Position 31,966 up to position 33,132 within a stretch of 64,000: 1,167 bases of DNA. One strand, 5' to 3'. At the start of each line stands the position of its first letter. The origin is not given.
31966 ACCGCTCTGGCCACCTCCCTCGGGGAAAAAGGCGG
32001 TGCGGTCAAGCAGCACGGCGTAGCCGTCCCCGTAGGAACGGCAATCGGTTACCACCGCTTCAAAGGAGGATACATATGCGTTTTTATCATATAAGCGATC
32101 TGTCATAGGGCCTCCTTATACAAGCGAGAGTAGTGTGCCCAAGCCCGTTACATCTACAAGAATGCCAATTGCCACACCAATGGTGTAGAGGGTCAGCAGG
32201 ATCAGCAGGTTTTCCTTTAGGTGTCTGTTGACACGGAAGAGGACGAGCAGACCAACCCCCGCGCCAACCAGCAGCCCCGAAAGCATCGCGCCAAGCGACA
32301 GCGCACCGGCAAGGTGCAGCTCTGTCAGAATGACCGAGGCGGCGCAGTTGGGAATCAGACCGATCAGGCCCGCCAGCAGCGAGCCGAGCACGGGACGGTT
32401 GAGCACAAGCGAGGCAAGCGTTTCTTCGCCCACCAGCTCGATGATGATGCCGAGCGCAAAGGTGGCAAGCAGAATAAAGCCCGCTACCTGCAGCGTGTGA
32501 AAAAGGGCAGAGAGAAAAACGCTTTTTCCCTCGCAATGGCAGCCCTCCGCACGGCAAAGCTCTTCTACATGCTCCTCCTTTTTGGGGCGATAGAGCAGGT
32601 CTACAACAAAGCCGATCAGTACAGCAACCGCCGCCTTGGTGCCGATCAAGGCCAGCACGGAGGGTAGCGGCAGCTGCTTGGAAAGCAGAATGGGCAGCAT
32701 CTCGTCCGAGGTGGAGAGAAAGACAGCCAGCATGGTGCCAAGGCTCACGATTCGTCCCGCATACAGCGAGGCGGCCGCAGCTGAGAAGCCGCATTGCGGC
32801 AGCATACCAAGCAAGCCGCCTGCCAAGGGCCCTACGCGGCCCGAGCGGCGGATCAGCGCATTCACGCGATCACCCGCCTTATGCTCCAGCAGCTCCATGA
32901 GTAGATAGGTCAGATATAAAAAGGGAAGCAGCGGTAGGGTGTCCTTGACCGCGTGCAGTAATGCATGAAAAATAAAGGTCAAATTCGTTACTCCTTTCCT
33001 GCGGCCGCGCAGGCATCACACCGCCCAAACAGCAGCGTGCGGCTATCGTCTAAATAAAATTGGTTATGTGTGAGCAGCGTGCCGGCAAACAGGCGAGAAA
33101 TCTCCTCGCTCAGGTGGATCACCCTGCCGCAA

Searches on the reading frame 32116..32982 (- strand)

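Call 28: search_protein_families(library=pfam, proteins=[window:32116-32982:-], max_evalue=0.001)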
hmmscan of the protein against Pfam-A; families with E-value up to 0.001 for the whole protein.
window:32116-32982:- (288 aa): 1 family
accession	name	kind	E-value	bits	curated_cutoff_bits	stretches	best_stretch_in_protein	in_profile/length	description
PF11449.14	ArsP_2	-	3.3e-15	56.5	32.5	2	22-131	21-130/359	Putative, 10TM heavy-metal exporter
